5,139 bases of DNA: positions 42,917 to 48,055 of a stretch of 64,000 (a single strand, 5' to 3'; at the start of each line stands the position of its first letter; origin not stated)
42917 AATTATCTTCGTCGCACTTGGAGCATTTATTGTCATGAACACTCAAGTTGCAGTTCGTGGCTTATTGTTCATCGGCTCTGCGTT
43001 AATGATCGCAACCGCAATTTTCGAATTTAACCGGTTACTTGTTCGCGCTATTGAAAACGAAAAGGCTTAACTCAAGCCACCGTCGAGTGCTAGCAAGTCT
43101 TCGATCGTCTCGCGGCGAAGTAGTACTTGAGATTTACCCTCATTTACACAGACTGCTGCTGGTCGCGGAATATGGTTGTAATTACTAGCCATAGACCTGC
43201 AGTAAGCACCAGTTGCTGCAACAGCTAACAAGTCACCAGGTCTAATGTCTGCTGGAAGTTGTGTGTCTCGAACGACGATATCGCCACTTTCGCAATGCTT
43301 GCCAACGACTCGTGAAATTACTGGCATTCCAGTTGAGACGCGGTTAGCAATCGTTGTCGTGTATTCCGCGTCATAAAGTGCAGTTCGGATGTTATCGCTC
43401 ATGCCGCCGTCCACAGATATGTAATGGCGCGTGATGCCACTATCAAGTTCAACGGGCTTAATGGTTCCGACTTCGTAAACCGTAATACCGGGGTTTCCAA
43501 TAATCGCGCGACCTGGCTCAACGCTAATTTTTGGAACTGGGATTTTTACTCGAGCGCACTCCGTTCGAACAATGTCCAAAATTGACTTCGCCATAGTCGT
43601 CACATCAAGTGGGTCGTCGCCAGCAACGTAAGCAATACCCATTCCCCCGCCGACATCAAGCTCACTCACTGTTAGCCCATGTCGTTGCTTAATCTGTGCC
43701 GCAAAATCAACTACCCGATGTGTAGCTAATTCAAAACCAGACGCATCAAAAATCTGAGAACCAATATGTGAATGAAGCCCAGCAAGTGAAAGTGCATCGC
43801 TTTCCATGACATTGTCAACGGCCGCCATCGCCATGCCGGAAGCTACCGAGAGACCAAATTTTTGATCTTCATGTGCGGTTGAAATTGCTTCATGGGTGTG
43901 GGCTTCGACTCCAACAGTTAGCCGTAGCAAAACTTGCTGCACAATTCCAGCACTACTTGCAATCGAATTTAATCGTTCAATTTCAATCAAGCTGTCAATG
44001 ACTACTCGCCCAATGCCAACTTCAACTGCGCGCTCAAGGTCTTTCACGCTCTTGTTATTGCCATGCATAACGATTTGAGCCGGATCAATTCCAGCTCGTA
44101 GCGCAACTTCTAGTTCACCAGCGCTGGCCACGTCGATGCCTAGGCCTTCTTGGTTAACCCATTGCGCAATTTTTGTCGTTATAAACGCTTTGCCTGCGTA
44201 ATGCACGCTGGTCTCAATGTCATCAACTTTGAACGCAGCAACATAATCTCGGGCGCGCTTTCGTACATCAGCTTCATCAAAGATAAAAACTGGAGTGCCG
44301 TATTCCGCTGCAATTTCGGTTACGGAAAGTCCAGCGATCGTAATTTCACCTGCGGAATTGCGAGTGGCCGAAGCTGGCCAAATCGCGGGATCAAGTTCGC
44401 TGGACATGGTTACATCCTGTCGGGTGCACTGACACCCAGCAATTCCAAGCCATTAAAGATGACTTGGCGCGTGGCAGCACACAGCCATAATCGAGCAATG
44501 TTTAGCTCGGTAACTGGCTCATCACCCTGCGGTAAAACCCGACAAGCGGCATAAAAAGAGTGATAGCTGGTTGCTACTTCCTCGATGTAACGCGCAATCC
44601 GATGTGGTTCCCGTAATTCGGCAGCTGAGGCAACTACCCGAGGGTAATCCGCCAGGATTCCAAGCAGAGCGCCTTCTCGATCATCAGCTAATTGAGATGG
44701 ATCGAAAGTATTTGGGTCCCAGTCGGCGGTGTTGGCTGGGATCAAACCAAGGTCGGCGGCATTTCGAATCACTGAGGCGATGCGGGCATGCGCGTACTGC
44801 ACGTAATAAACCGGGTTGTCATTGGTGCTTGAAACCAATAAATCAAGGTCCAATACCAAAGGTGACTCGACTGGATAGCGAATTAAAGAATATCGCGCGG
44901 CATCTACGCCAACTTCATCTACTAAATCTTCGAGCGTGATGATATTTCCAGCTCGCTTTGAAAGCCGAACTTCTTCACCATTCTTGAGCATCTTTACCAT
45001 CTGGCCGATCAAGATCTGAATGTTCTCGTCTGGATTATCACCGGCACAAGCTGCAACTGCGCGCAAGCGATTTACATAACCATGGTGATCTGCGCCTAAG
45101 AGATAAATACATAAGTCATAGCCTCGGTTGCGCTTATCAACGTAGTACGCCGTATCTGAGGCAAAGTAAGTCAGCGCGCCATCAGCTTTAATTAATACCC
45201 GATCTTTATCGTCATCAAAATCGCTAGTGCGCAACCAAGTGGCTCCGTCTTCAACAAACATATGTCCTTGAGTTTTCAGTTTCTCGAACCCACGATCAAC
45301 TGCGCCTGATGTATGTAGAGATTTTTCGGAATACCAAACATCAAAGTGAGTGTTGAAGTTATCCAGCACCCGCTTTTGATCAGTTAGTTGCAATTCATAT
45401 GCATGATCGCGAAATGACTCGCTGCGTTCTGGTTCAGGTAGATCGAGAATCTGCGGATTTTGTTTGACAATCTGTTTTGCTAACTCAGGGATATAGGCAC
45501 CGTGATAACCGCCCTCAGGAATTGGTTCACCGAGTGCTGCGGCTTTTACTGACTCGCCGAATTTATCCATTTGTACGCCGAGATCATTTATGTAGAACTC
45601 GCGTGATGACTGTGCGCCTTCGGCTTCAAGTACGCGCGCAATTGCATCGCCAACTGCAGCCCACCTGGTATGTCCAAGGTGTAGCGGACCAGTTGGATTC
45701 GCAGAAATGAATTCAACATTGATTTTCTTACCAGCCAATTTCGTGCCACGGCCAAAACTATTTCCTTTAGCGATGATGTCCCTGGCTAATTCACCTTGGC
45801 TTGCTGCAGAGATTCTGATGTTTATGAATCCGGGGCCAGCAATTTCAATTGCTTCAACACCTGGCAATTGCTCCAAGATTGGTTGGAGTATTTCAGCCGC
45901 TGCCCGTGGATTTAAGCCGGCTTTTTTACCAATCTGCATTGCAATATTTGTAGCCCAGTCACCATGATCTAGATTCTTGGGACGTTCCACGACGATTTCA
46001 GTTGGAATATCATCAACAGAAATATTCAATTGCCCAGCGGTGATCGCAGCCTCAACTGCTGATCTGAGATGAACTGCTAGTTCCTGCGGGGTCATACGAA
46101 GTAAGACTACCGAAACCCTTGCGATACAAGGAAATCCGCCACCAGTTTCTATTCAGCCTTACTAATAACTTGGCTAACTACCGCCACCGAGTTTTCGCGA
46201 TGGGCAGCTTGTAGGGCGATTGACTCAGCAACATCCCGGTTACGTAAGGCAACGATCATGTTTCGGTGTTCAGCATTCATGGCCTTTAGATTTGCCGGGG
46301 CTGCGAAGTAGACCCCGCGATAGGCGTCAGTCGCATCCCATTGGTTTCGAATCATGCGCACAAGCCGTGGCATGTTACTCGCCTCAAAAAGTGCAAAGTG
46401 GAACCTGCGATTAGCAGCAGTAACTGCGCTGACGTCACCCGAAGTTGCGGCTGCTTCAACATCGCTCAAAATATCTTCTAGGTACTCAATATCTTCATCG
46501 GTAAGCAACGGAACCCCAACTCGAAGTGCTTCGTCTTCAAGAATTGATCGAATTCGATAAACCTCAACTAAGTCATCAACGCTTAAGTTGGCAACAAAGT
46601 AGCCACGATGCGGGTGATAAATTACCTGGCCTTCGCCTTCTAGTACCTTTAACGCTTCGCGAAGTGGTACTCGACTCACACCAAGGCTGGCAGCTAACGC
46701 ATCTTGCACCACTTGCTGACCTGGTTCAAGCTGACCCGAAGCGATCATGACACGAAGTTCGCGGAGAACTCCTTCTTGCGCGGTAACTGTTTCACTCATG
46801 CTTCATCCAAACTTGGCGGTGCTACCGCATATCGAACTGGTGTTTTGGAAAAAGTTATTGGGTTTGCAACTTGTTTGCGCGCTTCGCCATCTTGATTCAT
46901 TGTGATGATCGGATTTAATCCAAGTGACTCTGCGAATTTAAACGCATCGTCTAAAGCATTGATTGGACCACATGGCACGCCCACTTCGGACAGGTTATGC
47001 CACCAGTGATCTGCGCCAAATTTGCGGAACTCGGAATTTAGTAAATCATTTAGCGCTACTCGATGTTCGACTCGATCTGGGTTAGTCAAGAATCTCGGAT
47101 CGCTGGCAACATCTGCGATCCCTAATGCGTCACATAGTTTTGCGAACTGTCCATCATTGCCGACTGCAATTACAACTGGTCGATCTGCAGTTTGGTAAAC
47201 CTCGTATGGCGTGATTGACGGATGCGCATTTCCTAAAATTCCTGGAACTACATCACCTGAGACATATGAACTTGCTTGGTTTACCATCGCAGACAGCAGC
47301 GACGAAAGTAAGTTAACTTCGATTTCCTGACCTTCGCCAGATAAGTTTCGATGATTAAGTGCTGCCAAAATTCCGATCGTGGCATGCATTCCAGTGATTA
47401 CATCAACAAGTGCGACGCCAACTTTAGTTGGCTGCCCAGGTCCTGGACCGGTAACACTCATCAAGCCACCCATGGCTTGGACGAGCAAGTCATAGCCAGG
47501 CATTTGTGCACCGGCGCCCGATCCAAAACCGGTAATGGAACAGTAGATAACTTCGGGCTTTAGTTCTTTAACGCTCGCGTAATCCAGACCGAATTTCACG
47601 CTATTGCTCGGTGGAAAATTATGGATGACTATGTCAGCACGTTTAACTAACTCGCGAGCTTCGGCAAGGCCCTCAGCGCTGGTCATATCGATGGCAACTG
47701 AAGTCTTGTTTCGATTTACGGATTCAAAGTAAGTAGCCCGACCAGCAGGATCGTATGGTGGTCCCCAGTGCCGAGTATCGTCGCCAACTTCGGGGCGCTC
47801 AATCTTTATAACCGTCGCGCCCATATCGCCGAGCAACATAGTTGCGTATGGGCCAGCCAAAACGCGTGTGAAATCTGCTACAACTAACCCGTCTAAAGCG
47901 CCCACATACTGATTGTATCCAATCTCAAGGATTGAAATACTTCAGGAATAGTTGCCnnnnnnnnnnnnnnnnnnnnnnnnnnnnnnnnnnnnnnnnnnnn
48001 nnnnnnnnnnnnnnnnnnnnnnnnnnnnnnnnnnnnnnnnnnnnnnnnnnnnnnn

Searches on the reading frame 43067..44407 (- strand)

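Call 5: search_protein_families(library=pfam, proteins=[window:43067-44407:-], max_evalue=0.01)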
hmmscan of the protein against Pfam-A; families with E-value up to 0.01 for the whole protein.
window:43067-44407:- (446 aa): 3 families
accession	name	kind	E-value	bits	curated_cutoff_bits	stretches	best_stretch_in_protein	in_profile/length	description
PF02784.22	Orn_Arg_deC_N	-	9e-61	205.8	23.4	1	46-303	2-246/247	Pyridoxal-dependent decarboxylase, pyridoxal binding domain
PF00278.28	Orn_DAP_Arg_deC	-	7.3e-16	58.7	23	1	260-400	5-95/95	Pyridoxal-dependent decarboxylase, C-terminal sheet domain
PF01168.26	Ala_racemase_N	-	0.0082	16.3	24.1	0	92-241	52-183/220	Alanine racemase, N-terminal domain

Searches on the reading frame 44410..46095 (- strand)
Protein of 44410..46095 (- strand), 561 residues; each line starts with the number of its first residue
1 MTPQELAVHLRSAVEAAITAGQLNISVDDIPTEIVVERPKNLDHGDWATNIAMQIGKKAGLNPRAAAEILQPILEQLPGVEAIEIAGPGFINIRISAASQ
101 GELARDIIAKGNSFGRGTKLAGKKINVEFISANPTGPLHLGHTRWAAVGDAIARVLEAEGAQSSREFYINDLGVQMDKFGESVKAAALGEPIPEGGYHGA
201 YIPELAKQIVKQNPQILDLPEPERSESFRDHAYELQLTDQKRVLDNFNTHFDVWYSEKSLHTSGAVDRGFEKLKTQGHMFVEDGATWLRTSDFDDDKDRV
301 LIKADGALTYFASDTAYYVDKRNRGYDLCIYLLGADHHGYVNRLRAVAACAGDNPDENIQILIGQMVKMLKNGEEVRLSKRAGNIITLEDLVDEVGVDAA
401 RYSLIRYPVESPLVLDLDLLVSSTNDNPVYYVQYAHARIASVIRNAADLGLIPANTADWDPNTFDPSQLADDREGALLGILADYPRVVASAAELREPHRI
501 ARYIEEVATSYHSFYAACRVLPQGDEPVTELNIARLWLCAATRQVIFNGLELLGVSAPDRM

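Call 5: search_protein_families(library=pfam, proteins=[window:44410-46095:-], max_evalue=0.01)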
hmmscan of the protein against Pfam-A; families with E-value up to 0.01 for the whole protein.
window:44410-46095:- (561 aa): 5 families
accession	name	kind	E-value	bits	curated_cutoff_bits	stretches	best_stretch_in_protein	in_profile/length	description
PF05746.21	DALR_1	-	5.6e-30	104.3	22.3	1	432-561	1-117/117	DALR anticodon binding domain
PF03485.21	Arg_tRNA_synt_N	-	5.4e-20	72.2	21.5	1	9-95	6-85/85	Arginyl tRNA synthetase N terminal domain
PF00750.26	tRNA-synt_1d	-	1.2e-18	67.7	23.3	2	234-395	141-298/349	tRNA synthetases class I (R), catalytic domain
PF00133.28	tRNA-synt_1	-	3.4e-06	26.5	22.7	0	331-408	332-406/414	tRNA synthetases class I (I, L, M and V)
PF09334.17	tRNA-synt_1g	-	1.1e-05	24.8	20.1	0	374-408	324-358/391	tRNA synthetases class I (M)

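Call 31: find_homologous_proteins(query=window:44410-46095:-, max_evalue=1e-50)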
Query window:44410-46095:- (561 aa): 8000 proteins with E <= 1e-50 among 8000 candidates; the best 120 are listed.
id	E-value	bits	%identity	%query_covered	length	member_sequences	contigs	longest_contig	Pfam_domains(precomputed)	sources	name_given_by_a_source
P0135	0.0e+0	1269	100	100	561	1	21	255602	PF09334.18,PF05746.22,PF00750.26,PF00133.29,PF03485.22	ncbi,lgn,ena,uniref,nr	ncbi:unannotated protein [freshwater metagenome]|uniref:arginine--tRNA ligase n=1 Tax=freshwater met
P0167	0.0e+0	1267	100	100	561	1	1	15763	PF09334.18,PF05746.22,PF00750.26,PF00133.29,PF03485.22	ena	-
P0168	0.0e+0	1263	99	100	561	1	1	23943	PF09334.18,PF05746.22,PF00750.26,PF00133.29,PF03485.22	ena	-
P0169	0.0e+0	1262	99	100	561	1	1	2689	PF09334.18,PF05746.22,PF00750.26,PF00133.29,PF03485.22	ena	-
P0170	0.0e+0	1259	99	100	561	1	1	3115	PF09334.18,PF05746.22,PF00750.26,PF00133.29,PF03485.22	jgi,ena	jgi:arginyl-tRNA synthetase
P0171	0.0e+0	1239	97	100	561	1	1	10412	PF09334.18,PF05746.22,PF00750.26,PF00133.29,PF03485.22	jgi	jgi:arginyl-tRNA synthetase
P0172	0.0e+0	1236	96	100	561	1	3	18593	PF09334.18,PF05746.22,PF00750.26,PF00133.29,PF03485.22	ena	-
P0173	0.0e+0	1234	96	100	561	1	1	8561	PF05746.22,PF00750.26,PF00133.29,PF03485.22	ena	-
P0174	0.0e+0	1233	96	100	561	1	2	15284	PF05746.22,PF00750.26,PF00133.29,PF03485.22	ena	-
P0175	0.0e+0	1232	96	100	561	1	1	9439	PF05746.22,PF00750.26,PF00133.29,PF03485.22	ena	-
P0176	0.0e+0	1231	96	100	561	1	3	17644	PF05746.22,PF00750.26,PF00133.29,PF03485.22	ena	-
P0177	0.0e+0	1231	96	100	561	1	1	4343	PF05746.22,PF00750.26,PF00133.29,PF03485.22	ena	-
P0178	0.0e+0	1229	96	100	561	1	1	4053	PF05746.22,PF00750.26,PF00133.29,PF03485.22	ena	-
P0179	0.0e+0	1229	96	100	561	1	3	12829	PF05746.22,PF00750.26,PF00133.29,PF03485.22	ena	-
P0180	0.0e+0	1229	96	100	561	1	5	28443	PF05746.22,PF00750.26,PF00133.29,PF03485.22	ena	-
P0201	0.0e+0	1190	92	100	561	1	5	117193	PF09334.18,PF05746.22,PF00750.26,PF00133.29,PF03485.22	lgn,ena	-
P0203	0.0e+0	1187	92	100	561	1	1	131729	PF09334.18,PF05746.22,PF00750.26,PF00133.29,PF03485.22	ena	-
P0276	0.0e+0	1175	91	100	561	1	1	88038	PF09334.18,PF05746.22,PF00750.26,PF00133.29,PF03485.22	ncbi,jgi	jgi:arginyl-tRNA synthetase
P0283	0.0e+0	1174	91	100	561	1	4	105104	PF09334.18,PF05746.22,PF00750.26,PF00133.29,PF03485.22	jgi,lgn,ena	jgi:arginyl-tRNA synthetase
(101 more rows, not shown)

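Call 44: find_encoding_contigs(protein=P0203, flank=10000, max_places=2)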
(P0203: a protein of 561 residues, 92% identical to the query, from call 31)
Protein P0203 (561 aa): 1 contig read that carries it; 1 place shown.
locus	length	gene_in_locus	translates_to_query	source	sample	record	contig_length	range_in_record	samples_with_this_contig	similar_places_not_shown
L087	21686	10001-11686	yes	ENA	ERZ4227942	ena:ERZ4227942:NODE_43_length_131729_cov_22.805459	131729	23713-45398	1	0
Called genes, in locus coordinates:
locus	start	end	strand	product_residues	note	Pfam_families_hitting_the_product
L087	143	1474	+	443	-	PF00202:Aminotran_3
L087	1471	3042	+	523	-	PF00171:Aldedh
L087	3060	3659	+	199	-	PF27545:CsoS1D_N, PF00936:BMC (weak)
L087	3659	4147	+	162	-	-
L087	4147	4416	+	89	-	PF03319:EutN_CcmL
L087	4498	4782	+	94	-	PF00936:BMC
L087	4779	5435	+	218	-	PF27545:CsoS1D_N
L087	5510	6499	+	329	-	PF01636:APH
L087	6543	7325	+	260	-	PF00106:adh_short, PF08659:KR, PF13561:adh_short_C2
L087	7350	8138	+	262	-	PF00392:GntR, PF07702:UTRA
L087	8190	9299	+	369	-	PF02515:CoA_transf_3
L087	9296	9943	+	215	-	PF00392:GntR, PF07729:FCD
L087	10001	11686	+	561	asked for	PF03485:Arg_tRNA_synt_N, PF00750:tRNA-synt_1d (weak), PF00133:tRNA-synt_1 (faint), PF09334:tRNA-synt_1g (faint), PF00750:tRNA-synt_1d, PF05746:DALR_1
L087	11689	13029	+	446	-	PF00278:Orn_DAP_Arg_deC, PF02784:Orn_Arg_deC_N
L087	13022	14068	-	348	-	-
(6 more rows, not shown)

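Call 45: find_encoding_contigs(protein=P0276, flank=10000, max_places=2)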
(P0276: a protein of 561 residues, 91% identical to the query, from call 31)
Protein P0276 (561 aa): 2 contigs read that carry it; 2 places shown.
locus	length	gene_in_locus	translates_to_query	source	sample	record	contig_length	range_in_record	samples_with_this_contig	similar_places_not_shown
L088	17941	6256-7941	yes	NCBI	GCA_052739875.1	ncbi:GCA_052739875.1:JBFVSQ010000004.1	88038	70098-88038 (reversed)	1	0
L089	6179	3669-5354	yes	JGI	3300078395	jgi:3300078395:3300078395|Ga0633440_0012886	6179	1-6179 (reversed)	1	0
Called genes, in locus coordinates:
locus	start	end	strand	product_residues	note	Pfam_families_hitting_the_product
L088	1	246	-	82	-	?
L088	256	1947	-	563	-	PF00449:Urease_alpha, PF07969:Amidohydro_3 (faint), PF01979:Amidohydro_1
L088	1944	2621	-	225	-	PF00547:Urease_gamma, PF00699:Urease_beta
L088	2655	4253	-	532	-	PF07969:Amidohydro_3, PF01979:Amidohydro_1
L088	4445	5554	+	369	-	PF02515:CoA_transf_3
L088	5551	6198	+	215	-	PF00392:GntR, PF07729:FCD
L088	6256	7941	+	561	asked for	PF03485:Arg_tRNA_synt_N, PF00750:tRNA-synt_1d, PF00133:tRNA-synt_1 (faint), PF09334:tRNA-synt_1g (faint), PF00750:tRNA-synt_1d, PF05746:DALR_1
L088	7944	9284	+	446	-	PF00278:Orn_DAP_Arg_deC, PF02784:Orn_Arg_deC_N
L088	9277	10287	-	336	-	-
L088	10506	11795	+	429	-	PF03447:NAD_binding_3, PF00742:Homoserine_dh, PF01842:ACT (weak)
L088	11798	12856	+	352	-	PF00291:PALP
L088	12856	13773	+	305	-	PF00288:GHMP_kinases_N, PF08544:GHMP_kinases_C (weak)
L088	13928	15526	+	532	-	-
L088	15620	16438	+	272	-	PF00246:Peptidase_M14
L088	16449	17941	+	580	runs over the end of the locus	PF02310:B12-binding (faint)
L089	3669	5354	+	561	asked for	PF03485:Arg_tRNA_synt_N, PF00750:tRNA-synt_1d, PF00133:tRNA-synt_1 (faint), PF09334:tRNA-synt_1g (faint), PF00750:tRNA-synt_1d, PF05746:DALR_1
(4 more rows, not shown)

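Call 46: find_encoding_contigs(protein=P0201, flank=10000, max_places=3)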
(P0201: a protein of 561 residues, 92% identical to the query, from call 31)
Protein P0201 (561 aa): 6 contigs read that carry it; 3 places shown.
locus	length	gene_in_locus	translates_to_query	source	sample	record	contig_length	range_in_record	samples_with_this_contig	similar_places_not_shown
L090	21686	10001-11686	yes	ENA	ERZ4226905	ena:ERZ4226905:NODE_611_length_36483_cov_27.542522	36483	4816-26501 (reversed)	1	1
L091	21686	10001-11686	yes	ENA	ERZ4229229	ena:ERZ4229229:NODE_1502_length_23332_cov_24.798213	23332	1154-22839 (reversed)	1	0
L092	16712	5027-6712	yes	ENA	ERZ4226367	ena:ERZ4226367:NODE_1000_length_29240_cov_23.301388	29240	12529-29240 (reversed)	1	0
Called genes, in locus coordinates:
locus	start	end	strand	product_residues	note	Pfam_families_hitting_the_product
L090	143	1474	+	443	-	PF00202:Aminotran_3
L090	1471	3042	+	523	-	PF00171:Aldedh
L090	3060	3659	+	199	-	PF27545:CsoS1D_N, PF00936:BMC (weak)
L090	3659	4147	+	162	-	-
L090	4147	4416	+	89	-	PF03319:EutN_CcmL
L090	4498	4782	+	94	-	PF00936:BMC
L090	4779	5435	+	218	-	PF27545:CsoS1D_N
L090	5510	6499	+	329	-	PF01636:APH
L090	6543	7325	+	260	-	PF00106:adh_short, PF08659:KR, PF13561:adh_short_C2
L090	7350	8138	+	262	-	PF00392:GntR, PF07702:UTRA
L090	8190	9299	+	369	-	PF02515:CoA_transf_3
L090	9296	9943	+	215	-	PF00392:GntR, PF07729:FCD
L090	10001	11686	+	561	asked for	PF03485:Arg_tRNA_synt_N, PF00750:tRNA-synt_1d (weak), PF00133:tRNA-synt_1 (faint), PF09334:tRNA-synt_1g (faint), PF00750:tRNA-synt_1d, PF05746:DALR_1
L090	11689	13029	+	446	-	PF00278:Orn_DAP_Arg_deC, PF02784:Orn_Arg_deC_N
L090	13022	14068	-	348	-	-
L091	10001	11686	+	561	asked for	PF03485:Arg_tRNA_synt_N, PF00750:tRNA-synt_1d (weak), PF00133:tRNA-synt_1 (faint), PF09334:tRNA-synt_1g (faint), PF00750:tRNA-synt_1d, PF05746:DALR_1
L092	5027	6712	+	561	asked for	PF03485:Arg_tRNA_synt_N, PF00750:tRNA-synt_1d (weak), PF00133:tRNA-synt_1 (faint), PF09334:tRNA-synt_1g (faint), PF00750:tRNA-synt_1d, PF05746:DALR_1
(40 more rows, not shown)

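Call 47: find_encoding_contigs(protein=P0283, flank=10000, max_places=3)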
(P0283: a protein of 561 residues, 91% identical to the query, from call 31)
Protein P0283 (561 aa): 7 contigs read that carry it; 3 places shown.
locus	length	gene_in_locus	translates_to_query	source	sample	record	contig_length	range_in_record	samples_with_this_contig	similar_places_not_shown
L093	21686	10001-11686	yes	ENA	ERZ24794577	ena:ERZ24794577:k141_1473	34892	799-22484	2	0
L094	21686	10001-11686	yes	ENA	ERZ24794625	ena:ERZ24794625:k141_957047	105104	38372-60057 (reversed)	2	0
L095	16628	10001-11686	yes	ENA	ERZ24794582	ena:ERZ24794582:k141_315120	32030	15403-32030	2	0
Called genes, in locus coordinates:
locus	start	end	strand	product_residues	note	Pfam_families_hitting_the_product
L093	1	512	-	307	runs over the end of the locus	PF00528:BPD_transp_1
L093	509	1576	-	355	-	PF02463:SMC_N (faint), PF00005:ABC_tran, PF13304:AAA_21 (faint), PF08402:TOBE_2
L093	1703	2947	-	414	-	PF00890:FAD_binding_2 (weak), PF01266:DAO, PF03486:HI0933_like (faint), PF07992:Pyr_redox_2 (faint), PF13450:NAD_binding_8 (weak)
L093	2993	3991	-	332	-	PF03417:AAT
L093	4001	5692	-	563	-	PF00449:Urease_alpha, PF01979:Amidohydro_1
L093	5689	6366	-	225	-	PF00547:Urease_gamma, PF00699:Urease_beta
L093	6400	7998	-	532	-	PF07969:Amidohydro_3, PF01979:Amidohydro_1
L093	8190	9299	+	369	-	PF02515:CoA_transf_3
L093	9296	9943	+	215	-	PF00392:GntR, PF07729:FCD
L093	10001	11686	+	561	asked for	PF03485:Arg_tRNA_synt_N, PF00750:tRNA-synt_1d, PF00133:tRNA-synt_1 (faint), PF09334:tRNA-synt_1g (faint), PF00750:tRNA-synt_1d, PF05746:DALR_1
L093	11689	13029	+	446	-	PF00278:Orn_DAP_Arg_deC, PF02784:Orn_Arg_deC_N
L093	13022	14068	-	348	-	-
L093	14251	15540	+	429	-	PF03447:NAD_binding_3, PF00742:Homoserine_dh, PF01842:ACT (weak)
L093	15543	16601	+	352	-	PF00291:PALP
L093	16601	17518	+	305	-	PF00288:GHMP_kinases_N, PF08544:GHMP_kinases_C (weak)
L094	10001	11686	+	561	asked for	PF03485:Arg_tRNA_synt_N, PF00750:tRNA-synt_1d, PF00133:tRNA-synt_1 (faint), PF09334:tRNA-synt_1g (faint), PF00750:tRNA-synt_1d, PF05746:DALR_1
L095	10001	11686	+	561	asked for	PF03485:Arg_tRNA_synt_N, PF00750:tRNA-synt_1d, PF00133:tRNA-synt_1 (faint), PF09334:tRNA-synt_1g (faint), PF00750:tRNA-synt_1d, PF05746:DALR_1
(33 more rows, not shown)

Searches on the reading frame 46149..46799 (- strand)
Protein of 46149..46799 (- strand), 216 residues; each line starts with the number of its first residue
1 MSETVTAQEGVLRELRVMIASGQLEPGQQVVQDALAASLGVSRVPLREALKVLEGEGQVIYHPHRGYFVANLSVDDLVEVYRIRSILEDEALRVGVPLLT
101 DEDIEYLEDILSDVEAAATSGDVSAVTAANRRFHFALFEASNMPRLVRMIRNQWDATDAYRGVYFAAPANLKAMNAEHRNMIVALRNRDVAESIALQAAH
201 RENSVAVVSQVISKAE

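Call 5: search_protein_families(library=pfam, proteins=[window:46149-46799:-], max_evalue=0.01)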
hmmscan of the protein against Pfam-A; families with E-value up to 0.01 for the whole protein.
window:46149-46799:- (216 aa): 3 families
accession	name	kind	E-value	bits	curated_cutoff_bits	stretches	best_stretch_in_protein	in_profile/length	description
PF07729.17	FCD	-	3.4e-25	89.3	24.3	1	79-200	1-122/125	FCD domain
PF00392.27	GntR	-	7.8e-15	54.7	27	1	9-69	3-64/64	Bacterial regulatory proteins, gntR family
PF08279.18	HTH_11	-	0.0086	16.4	25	0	32-67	18-54/55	HTH domain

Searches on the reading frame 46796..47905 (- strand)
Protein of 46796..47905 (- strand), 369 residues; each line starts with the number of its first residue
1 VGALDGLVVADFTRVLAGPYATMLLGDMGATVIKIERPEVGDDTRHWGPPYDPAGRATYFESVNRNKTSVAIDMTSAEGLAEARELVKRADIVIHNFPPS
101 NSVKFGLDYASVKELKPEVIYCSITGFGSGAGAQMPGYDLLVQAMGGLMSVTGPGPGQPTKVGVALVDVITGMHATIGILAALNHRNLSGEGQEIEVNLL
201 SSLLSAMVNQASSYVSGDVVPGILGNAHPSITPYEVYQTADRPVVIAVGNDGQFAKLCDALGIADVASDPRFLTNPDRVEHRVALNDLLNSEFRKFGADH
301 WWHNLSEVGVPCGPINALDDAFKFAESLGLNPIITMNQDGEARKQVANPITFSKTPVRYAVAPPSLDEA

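Call 5: search_protein_families(library=pfam, proteins=[window:46796-47905:-], max_evalue=0.01)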
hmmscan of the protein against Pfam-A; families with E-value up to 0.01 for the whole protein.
window:46796-47905:- (369 aa): 1 family
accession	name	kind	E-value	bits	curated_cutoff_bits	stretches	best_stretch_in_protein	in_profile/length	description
PF02515.22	CoA_transf_3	-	8e-114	381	23.3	1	4-368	1-364/366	CoA-transferase family III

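Call 74: search_protein_families(library=ncbifam, proteins=[window:46796-47905:-], max_evalue=0.00001)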
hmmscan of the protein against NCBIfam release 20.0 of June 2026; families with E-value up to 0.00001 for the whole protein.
window:46796-47905:- (369 aa): 7 families
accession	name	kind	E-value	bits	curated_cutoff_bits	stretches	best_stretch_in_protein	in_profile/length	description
NF052585.1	SucGlutTfsCaiB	equivalog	4.4e-109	364.7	750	1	4-368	8-379/394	succinate--glutarate CoA-transferase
NF008511.0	PRK11430.1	equivalog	6e-76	256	522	1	2-334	8-339/381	CoA:oxalate CoA-transferase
NF041294.1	Scnl_mescCoAtase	equivalog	4e-75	253.3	700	1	1-368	1-374/381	succinyl-CoA:mesaconate CoA-transferase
NF003809.0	PRK05398.1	subfamily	7.3e-60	202.7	442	2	3-204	4-205/416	formyl-CoA transferase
TIGR03253.1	oxalate_frc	equivalog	2.1e-57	194.7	504.2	2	3-204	3-204/416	formyl-CoA transferase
NF002914.1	PRK03525.1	equivalog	1.8e-18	66.7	413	1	2-280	8-279/400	L-carnitine CoA-transferase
TIGR04253.1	mesacon_CoA_iso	equivalog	6.7e-16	58.3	725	1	2-209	1-203/403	2-methylfumaryl-CoA isomerase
